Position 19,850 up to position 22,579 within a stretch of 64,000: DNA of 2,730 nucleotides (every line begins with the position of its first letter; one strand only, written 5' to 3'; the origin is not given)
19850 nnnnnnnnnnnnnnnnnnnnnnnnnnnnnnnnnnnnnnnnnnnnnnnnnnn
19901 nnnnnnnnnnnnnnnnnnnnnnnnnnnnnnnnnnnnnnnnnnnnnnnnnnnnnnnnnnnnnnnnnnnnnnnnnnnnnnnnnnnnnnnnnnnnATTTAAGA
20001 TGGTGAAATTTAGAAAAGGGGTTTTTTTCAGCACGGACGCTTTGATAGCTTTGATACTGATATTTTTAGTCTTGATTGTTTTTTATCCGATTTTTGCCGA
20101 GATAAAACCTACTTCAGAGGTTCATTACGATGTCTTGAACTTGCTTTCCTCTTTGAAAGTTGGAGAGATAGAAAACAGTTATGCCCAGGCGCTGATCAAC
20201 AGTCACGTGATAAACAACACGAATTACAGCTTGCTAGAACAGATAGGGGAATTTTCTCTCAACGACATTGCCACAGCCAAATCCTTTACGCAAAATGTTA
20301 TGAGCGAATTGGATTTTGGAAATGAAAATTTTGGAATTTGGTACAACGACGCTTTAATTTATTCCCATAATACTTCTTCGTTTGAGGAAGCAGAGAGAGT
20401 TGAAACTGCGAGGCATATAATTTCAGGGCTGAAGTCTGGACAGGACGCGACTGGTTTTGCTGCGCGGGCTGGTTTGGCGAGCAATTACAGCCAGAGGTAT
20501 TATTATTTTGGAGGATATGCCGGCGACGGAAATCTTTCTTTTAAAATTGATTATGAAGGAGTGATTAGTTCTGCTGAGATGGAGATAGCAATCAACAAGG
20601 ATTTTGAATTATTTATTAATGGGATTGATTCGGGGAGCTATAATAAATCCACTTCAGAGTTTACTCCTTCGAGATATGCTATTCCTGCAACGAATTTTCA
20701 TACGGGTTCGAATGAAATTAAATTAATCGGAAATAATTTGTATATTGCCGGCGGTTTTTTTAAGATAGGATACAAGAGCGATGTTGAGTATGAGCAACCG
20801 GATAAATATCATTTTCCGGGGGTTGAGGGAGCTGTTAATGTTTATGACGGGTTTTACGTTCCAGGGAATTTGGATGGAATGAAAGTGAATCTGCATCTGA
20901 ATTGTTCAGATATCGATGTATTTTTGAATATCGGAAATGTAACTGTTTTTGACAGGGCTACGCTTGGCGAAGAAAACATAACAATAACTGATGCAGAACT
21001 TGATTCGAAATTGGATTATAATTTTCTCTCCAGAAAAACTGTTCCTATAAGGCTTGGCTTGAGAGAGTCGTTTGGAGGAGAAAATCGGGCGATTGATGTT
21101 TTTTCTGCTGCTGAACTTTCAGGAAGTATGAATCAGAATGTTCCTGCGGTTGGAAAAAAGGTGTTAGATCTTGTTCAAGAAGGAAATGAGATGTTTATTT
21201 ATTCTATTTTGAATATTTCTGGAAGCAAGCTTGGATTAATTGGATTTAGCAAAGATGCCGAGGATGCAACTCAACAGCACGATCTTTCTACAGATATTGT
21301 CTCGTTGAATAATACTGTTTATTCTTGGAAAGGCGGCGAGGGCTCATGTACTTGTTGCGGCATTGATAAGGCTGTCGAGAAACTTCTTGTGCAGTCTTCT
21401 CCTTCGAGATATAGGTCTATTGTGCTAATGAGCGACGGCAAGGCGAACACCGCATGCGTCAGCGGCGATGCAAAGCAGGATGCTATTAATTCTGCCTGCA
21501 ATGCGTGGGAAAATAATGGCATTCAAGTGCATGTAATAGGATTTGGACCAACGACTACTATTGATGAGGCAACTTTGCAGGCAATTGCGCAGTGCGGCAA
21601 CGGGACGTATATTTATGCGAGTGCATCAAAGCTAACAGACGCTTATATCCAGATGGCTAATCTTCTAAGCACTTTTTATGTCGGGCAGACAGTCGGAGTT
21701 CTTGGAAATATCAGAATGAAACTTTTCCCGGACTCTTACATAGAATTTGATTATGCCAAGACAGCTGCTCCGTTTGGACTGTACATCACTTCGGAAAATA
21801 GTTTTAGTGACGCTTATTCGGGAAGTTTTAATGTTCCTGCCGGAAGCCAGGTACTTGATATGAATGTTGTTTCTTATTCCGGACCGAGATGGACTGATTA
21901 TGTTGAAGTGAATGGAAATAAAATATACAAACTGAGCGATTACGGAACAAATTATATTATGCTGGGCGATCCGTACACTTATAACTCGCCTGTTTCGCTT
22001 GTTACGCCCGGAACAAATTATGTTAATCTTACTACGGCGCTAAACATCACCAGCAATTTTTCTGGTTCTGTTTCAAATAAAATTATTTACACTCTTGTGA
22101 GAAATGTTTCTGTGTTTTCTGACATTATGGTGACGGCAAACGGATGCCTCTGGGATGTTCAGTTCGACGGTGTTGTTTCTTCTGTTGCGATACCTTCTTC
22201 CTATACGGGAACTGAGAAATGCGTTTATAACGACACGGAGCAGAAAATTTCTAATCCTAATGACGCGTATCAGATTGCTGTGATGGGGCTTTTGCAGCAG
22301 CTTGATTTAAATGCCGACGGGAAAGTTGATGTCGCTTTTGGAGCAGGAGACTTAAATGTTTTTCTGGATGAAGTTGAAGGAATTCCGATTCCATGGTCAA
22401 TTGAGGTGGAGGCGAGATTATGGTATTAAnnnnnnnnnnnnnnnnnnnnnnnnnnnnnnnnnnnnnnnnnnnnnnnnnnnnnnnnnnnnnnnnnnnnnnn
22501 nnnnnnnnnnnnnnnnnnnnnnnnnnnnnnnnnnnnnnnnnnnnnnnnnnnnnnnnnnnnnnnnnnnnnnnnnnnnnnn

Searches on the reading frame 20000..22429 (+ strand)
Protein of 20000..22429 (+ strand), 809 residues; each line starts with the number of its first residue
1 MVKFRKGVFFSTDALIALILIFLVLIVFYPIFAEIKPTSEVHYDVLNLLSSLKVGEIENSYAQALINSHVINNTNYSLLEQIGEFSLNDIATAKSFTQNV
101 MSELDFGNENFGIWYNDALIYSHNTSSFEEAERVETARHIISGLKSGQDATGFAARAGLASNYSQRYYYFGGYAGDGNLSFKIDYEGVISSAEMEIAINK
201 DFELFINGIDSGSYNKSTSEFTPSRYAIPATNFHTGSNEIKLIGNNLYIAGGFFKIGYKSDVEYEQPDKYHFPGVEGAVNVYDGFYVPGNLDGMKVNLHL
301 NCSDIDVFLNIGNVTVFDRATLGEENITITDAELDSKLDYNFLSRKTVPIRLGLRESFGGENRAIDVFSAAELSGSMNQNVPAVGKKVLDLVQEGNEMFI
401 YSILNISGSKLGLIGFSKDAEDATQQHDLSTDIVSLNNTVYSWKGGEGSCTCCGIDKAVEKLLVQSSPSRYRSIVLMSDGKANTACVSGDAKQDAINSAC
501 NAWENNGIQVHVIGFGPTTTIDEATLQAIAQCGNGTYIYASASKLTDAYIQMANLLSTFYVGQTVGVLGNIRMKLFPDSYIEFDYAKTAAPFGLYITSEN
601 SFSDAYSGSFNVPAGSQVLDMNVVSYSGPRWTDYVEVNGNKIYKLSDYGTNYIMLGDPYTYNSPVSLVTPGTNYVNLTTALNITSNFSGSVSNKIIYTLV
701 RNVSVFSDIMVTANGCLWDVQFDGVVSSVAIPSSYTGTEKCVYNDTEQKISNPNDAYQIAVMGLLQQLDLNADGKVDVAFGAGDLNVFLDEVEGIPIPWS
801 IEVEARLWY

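Call 36: search_protein_families(library=pfam, proteins=[window:20000-22429:+], max_evalue=0.0001)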
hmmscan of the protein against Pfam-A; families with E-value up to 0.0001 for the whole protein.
window:20000-22429:+ (809 aa): 2 families
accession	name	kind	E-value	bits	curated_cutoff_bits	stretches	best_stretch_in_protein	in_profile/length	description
PF00092.34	VWA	-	1.8e-10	41.7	23.8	1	374-541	9-162/174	von Willebrand factor type A domain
PF13768.12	VWA_3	-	3.4e-06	27.6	27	1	456-537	81-153/155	von Willebrand factor type A domain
